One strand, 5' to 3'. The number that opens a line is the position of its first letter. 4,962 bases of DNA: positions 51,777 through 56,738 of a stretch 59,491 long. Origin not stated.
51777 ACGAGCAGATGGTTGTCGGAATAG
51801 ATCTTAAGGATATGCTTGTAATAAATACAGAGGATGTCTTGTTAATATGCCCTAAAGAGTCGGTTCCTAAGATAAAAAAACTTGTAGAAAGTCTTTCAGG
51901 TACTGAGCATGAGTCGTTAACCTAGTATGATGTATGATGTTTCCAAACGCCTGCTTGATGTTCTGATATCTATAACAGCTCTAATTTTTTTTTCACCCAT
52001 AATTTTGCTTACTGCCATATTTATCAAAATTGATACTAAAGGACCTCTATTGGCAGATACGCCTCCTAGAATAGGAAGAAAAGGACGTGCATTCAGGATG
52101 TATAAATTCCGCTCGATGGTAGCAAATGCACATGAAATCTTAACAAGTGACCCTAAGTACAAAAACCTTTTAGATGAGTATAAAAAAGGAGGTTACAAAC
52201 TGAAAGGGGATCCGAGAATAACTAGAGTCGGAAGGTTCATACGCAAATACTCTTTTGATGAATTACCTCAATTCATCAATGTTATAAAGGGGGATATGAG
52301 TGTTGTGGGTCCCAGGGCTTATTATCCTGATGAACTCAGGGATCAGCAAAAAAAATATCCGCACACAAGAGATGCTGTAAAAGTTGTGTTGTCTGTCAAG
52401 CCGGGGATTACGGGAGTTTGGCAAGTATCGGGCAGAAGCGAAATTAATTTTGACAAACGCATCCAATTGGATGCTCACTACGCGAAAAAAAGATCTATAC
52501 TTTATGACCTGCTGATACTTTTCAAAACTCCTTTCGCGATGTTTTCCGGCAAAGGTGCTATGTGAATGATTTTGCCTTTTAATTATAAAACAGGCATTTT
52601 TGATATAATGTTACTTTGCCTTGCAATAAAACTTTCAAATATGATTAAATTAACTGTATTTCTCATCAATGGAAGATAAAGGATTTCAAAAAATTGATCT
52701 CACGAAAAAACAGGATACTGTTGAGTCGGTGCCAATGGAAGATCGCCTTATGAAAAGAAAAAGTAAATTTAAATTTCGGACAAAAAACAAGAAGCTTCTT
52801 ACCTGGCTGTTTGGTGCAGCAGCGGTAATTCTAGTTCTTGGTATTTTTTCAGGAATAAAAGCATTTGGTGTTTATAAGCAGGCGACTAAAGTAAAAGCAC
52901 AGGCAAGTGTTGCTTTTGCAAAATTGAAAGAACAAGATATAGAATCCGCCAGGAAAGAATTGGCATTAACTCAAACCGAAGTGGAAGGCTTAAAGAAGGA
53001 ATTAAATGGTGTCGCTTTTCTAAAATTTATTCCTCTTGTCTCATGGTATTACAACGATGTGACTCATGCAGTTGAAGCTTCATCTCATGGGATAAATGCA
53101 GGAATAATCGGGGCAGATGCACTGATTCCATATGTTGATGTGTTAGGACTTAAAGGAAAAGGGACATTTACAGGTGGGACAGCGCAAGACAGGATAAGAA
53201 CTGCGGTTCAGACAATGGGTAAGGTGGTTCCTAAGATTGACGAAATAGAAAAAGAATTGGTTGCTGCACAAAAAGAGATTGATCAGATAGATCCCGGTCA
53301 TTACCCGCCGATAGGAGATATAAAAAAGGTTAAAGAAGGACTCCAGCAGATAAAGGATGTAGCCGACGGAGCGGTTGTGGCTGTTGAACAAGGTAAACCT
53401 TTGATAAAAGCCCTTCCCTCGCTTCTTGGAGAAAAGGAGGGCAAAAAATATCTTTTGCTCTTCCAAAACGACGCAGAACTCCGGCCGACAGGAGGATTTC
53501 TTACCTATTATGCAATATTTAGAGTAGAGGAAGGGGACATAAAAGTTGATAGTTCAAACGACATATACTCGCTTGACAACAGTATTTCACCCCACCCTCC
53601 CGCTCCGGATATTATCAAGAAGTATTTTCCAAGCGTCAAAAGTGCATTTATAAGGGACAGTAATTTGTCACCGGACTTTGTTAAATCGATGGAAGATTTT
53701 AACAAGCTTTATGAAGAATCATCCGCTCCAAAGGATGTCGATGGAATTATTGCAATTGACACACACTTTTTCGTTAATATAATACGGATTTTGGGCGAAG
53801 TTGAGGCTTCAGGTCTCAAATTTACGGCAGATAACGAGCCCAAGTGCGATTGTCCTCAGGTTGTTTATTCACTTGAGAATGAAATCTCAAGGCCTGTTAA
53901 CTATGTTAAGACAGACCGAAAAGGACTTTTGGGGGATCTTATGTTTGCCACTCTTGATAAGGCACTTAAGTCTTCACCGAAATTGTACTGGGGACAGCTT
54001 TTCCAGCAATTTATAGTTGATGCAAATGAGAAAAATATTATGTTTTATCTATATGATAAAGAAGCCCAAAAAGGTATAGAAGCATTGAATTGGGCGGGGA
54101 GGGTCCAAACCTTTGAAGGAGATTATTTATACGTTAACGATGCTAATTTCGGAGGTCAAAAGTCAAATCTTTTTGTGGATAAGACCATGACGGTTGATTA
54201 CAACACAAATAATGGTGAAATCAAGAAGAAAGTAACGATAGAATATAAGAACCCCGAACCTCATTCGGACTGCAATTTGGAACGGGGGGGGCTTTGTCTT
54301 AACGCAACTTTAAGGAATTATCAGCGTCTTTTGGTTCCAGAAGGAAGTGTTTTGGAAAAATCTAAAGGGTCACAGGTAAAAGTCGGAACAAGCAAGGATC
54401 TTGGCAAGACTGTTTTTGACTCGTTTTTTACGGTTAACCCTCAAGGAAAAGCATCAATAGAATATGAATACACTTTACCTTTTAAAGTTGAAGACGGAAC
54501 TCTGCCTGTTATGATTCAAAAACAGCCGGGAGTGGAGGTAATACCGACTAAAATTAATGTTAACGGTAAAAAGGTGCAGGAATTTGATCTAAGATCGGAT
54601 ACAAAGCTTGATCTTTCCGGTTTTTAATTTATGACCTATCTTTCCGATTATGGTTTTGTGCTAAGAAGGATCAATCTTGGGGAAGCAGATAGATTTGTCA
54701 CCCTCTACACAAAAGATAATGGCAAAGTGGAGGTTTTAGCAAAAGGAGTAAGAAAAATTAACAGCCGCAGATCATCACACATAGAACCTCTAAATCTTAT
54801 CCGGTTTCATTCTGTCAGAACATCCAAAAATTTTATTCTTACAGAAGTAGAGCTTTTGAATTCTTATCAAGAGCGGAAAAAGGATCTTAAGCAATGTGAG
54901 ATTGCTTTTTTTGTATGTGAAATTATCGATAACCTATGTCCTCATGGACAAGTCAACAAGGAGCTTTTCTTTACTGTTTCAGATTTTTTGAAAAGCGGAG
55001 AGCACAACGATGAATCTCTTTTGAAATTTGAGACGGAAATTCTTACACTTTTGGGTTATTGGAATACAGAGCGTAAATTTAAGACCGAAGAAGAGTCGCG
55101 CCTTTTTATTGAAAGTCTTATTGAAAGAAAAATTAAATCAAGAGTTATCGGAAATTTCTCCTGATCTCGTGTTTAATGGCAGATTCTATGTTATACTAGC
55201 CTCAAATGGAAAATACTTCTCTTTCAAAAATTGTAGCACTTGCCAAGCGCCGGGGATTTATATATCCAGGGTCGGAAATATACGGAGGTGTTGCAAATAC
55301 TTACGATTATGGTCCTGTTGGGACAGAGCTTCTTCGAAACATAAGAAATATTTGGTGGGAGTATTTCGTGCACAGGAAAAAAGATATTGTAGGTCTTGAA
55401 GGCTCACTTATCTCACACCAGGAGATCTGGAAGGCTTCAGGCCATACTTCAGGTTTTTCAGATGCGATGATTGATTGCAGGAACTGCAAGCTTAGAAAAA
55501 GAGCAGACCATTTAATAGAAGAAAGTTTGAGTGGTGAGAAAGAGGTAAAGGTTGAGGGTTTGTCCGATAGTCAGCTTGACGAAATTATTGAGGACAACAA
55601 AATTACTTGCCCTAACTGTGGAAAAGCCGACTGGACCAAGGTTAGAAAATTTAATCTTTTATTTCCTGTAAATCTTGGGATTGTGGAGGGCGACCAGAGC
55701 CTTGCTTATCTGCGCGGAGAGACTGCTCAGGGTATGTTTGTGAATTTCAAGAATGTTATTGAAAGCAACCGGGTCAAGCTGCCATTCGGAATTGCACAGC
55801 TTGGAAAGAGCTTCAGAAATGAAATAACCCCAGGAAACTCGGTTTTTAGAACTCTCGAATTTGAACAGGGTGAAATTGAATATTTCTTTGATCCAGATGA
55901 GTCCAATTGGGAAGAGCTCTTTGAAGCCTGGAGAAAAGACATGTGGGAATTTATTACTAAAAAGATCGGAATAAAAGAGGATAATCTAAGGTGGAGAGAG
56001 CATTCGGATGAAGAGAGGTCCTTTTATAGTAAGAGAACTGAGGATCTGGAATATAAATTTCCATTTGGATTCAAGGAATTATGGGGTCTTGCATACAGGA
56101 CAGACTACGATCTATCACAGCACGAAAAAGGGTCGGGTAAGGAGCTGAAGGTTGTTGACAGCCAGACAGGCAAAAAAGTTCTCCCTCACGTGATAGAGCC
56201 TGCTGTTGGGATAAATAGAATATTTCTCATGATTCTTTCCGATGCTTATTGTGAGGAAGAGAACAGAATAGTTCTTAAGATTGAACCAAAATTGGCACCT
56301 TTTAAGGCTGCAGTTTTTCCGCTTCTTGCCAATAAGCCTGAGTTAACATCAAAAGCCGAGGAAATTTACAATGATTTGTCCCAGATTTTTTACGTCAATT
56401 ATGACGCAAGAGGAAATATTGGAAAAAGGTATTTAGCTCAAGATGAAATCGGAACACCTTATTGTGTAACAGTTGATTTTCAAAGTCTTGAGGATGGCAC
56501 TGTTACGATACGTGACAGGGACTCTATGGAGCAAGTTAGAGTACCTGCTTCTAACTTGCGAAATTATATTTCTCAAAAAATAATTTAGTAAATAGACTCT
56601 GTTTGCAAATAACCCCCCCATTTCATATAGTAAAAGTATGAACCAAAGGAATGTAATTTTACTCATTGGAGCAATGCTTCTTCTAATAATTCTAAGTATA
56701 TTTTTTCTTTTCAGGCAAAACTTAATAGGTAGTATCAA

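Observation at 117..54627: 45-gene, ~54.5-kb co-directional envelope-glycan super-locus dominated by GT-C-type membrane glycosyltransferases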

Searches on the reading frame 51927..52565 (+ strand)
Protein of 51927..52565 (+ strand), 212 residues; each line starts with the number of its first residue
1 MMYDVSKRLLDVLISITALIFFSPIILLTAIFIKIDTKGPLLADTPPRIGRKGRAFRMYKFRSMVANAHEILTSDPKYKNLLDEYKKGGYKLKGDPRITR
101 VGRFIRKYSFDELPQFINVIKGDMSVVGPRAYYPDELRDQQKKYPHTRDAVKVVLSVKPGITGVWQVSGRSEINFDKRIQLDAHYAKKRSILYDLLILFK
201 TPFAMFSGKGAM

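Call 8: search_protein_families(library=pfam, proteins=[window:51927-52565:+], max_evalue=0.01)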
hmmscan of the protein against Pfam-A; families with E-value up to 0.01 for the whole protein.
window:51927-52565:+ (212 aa): 1 family
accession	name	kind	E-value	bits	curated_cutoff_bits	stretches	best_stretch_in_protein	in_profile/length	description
PF02397.22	Bac_transf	-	2.1e-60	203.7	27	1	7-206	1-178/179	Bacterial sugar transferase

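Call 68: search_protein_families(library=ncbifam, proteins=[window:51927-52565:+], max_evalue=0.001)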
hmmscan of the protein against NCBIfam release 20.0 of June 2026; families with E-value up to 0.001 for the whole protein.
window:51927-52565:+ (212 aa): 10 families
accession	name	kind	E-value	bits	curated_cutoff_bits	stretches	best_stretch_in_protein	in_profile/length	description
TIGR03025.1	EPS_sugtrans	subfamily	1.5e-72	245.3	295.55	1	4-211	255-444/445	exopolysaccharide biosynthesis polyprenyl glycosylphosphotransferase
TIGR03022.1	WbaP_sugtrans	subfamily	1.1e-68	232.6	403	1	6-211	258-455/456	undecaprenyl-phosphate galactose phosphotransferase WbaP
NF052601.1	undeca_RfbP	equivalog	6.3e-62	209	330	1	4-203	42-233/244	undecaprenyl-phosphate galactose phosphotransferase family protein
TIGR03023.1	WcaJ_sugtrans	equivalog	6.3e-59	200.4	410.75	1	4-211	260-452/453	undecaprenyl-phosphate glucose phosphotransferase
NF041877.1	EPS_EpsZ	equivalog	1e-55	189.2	800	1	7-211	266-458/459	exopolysaccharide biosynthesis polyisoprenyl-phosphate hexose-1-phosphate transferase EpsZ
NF011751.0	PRK15204.1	equivalog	1.3e-47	162.5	907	1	6-210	279-474/476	undecaprenyl-phosphate galactose phosphotransferase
TIGR03013.1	EpsB_2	subfamily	1.8e-39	136.1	393.35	1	4-211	252-442/443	TIGR03013 family XrtA/PEP-CTERM system glycosyltransferase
NF007518.0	PRK10124.1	equivalog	7.8e-35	120.5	684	1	5-211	272-463/464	undecaprenyl-phosphate glucose phosphotransferase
NF050817.1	PolSacchBiosHfsE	equivalog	5.4e-27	94.6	750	1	6-201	271-455/467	polysaccharide biosynthesis protein HfsE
NF045514.1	glycotran_HepC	equivalog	9.5e-24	83.9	140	1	5-131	115-211/220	heterocyst development glycosyltransferase HepC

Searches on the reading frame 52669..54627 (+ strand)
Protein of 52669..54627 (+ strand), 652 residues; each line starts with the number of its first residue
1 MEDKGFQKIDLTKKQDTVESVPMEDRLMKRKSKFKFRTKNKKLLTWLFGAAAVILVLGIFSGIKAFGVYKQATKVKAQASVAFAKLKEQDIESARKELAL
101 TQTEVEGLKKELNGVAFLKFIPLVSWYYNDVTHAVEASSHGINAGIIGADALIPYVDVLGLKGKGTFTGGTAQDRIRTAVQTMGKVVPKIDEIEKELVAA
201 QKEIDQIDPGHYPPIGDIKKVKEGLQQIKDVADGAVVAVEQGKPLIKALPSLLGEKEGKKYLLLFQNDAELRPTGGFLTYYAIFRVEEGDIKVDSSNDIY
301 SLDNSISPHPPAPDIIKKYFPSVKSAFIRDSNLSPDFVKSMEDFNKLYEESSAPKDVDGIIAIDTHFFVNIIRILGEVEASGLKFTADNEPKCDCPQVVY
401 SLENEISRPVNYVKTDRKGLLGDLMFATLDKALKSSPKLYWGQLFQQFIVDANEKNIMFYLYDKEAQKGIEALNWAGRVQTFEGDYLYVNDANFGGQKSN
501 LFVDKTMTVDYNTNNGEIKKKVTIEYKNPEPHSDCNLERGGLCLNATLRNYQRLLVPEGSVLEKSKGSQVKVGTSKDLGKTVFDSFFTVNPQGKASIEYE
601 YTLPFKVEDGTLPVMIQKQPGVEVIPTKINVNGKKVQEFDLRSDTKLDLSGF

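Call 8: search_protein_families(library=pfam, proteins=[window:52669-54627:+], max_evalue=0.01)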
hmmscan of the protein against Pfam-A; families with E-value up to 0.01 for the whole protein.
window:52669-54627:+ (652 aa): 1 family
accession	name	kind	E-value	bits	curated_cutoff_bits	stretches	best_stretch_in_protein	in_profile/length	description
PF13196.11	DUF4012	-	5e-24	85.9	28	1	259-389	4-134/144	Protein of unknown function (DUF4012)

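Call 82: search_protein_families(library=ncbifam, proteins=[window:52669-54627:+], max_evalue=1e-8)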
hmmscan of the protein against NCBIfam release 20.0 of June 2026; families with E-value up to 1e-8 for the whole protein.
window:52669-54627:+ (652 aa): 0 families

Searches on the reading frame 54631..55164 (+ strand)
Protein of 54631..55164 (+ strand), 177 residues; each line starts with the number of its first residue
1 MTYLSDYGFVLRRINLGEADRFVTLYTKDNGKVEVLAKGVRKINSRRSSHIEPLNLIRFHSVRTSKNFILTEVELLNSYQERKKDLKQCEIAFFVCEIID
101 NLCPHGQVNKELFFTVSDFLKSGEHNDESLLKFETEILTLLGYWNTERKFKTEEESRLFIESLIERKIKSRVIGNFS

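Call 8: search_protein_families(library=pfam, proteins=[window:54631-55164:+], max_evalue=0.01)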
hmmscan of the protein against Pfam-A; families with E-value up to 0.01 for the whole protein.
window:54631-55164:+ (177 aa): 2 families
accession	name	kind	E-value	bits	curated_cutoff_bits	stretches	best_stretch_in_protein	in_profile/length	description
PF11967.14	RecO_N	-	6.2e-17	61.8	27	1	1-79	1-80/80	Recombination protein O N terminal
PF02565.21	RecO_C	-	8.9e-05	22.7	22.1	1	85-143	3-64/157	Recombination protein O C terminal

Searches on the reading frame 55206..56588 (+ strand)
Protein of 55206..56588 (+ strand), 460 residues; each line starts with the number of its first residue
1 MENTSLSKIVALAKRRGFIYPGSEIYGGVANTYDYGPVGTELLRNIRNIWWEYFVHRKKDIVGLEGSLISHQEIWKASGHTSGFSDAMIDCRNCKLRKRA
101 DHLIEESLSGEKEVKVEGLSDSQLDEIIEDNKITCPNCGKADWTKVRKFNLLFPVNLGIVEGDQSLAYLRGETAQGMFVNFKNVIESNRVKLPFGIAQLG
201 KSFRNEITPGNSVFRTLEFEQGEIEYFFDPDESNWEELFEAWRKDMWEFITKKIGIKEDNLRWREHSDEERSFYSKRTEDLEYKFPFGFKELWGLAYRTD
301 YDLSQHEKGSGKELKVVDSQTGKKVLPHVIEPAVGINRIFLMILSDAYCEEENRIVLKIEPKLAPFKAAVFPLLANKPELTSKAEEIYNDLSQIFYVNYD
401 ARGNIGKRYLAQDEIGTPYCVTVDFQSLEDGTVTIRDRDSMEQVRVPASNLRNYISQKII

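Call 8: search_protein_families(library=pfam, proteins=[window:55206-56588:+], max_evalue=0.01)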
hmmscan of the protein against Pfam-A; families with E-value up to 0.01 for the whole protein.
window:55206-56588:+ (460 aa): 2 families
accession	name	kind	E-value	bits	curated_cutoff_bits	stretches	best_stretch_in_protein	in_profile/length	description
PF03129.25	HGTP_anticodon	-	1.6e-20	73.5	21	1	367-457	1-93/94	Anticodon binding domain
PF00587.30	tRNA-synt_2b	-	1.5e-08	35.3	29.3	1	168-345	12-177/179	tRNA synthetase class II core domain (G, H, P, S and T)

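Call 12: find_encoding_contigs(protein=window:55206-56588:+, flank=10000, max_places=6)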
Protein window:55206-56588:+ (460 aa): no gene with exactly this product is on record in the collection.

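Call 82: search_protein_families(library=ncbifam, proteins=[window:55206-56588:+], max_evalue=1e-8)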
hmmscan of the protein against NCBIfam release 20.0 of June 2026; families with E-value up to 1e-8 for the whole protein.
window:55206-56588:+ (460 aa): 6 families
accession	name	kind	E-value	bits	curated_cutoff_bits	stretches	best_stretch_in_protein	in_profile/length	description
NF003211.1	PRK04173.1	equivalog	1.2e-187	624.3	312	1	7-455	2-454/454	glycine--tRNA ligase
TIGR00389.1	glyS_dimeric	equivalog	1.6e-158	528.8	243.3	3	7-250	4-239/565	glycine--tRNA ligase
NF011484.0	PRK14894.1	equivalog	8.2e-123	410.4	1050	3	132-351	104-336/539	glycine--tRNA ligase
NF008979.1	PRK12325.1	exception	6.4e-17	61.5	550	1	316-454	299-435/437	proline--tRNA ligase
NF006625.0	PRK09194.1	equivalog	7.4e-16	58.1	558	0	334-455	440-558/559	proline--tRNA ligase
TIGR00409.1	proS_fam_II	equivalog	3.8e-10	39.3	306.7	0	361-456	469-566/568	proline--tRNA ligase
